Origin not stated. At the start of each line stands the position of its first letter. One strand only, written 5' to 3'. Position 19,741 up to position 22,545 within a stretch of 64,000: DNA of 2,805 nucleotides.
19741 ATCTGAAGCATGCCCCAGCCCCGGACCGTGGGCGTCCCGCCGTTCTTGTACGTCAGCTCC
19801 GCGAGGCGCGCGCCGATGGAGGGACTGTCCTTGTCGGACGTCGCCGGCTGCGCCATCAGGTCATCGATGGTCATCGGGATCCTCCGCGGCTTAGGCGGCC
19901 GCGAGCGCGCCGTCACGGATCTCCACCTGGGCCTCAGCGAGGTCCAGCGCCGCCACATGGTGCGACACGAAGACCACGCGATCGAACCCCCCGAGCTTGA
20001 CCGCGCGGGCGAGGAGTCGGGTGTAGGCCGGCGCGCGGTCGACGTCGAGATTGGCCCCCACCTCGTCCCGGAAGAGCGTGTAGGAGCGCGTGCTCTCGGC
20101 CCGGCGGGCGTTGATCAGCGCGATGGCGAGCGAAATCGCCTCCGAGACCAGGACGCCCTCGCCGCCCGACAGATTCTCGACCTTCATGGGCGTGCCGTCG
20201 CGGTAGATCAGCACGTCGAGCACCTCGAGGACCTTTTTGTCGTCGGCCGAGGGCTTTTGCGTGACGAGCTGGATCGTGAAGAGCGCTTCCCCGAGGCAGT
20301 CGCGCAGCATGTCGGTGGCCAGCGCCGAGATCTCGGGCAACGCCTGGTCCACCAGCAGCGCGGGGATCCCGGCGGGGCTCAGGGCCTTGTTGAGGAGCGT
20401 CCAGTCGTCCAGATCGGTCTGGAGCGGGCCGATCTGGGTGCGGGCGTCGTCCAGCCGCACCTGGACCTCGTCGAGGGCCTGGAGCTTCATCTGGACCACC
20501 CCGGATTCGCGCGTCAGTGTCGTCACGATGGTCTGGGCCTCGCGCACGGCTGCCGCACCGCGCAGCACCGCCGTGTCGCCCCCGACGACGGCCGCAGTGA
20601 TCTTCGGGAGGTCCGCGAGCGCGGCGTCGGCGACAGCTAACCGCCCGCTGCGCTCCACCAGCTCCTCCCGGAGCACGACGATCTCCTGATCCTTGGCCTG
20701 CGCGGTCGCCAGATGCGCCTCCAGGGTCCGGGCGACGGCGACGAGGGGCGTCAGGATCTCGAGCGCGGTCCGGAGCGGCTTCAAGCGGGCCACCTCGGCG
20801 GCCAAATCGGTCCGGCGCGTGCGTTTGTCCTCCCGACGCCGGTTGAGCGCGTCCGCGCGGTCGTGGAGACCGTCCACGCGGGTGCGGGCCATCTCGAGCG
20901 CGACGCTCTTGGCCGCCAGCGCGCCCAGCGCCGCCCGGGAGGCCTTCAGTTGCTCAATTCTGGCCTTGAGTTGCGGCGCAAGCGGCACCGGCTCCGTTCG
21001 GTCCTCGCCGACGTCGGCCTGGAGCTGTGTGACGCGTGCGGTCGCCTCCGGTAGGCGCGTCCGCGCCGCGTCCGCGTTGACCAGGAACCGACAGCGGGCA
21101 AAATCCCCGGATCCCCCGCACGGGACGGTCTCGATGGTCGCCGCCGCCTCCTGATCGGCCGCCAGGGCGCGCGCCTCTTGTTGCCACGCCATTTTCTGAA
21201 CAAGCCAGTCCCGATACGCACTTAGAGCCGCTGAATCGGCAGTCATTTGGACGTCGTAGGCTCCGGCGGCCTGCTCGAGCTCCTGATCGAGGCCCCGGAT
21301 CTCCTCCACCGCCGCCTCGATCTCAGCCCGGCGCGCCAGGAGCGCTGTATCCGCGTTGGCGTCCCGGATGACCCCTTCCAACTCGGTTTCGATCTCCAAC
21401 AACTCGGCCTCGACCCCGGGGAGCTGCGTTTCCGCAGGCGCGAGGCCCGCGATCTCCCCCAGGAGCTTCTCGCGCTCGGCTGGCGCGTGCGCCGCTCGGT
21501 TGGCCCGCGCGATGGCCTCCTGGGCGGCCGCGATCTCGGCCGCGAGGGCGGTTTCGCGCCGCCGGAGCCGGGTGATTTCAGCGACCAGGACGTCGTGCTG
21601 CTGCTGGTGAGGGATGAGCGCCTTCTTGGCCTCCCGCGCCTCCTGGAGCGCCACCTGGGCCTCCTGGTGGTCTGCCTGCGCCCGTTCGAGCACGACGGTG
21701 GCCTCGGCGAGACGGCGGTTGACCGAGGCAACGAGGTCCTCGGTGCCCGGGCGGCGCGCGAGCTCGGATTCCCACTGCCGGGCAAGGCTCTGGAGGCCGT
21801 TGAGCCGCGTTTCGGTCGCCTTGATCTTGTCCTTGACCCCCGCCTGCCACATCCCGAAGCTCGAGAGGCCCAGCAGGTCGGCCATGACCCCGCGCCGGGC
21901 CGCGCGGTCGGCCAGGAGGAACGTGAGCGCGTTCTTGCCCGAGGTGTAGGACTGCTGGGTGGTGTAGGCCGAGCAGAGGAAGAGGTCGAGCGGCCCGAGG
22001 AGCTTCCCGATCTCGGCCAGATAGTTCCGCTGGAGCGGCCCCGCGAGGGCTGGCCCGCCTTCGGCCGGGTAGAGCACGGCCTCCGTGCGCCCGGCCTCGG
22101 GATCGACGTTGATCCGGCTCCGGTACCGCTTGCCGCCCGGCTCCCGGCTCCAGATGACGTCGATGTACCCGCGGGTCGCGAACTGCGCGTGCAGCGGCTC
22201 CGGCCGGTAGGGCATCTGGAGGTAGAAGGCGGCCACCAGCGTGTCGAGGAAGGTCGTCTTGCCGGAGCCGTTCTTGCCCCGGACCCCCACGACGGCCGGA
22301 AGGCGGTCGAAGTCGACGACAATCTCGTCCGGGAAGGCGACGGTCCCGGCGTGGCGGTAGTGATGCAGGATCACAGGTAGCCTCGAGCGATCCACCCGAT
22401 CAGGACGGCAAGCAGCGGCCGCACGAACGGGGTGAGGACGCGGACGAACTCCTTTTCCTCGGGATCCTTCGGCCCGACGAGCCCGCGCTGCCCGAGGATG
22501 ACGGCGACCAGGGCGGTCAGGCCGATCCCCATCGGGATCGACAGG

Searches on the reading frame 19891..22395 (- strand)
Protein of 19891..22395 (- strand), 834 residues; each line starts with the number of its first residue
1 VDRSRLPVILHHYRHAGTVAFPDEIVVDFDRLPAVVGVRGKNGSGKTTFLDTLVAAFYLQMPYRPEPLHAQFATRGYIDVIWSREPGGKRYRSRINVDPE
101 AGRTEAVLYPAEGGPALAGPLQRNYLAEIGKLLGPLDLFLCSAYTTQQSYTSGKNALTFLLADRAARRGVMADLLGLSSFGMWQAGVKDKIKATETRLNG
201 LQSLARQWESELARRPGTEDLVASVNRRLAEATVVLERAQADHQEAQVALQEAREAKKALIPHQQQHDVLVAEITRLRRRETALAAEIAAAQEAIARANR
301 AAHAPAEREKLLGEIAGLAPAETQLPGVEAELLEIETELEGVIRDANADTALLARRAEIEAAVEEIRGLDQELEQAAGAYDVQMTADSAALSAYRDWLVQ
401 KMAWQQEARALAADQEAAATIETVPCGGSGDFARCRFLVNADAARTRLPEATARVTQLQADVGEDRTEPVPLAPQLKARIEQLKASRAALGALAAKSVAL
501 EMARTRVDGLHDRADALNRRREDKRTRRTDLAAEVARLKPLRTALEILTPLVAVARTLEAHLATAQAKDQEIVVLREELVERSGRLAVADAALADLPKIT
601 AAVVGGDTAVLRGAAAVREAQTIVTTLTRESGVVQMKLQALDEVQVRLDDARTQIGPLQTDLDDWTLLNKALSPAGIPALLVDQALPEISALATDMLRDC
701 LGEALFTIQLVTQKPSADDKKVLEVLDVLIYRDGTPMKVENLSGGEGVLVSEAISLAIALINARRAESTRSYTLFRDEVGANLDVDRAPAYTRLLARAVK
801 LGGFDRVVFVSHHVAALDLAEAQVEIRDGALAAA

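Call 102: search_protein_families(library=phrogs, proteins=[window:19891-22395:-], max_evalue=0.00001)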
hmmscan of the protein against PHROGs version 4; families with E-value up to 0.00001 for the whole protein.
window:19891-22395:- (834 aa): 1 family
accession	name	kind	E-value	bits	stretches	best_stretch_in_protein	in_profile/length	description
phrog_77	-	DNA, RNA and nucleotide metabolism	1.4e-28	101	1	155-813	437-930/967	SbcC-like subunit of palindrome specific endonuclease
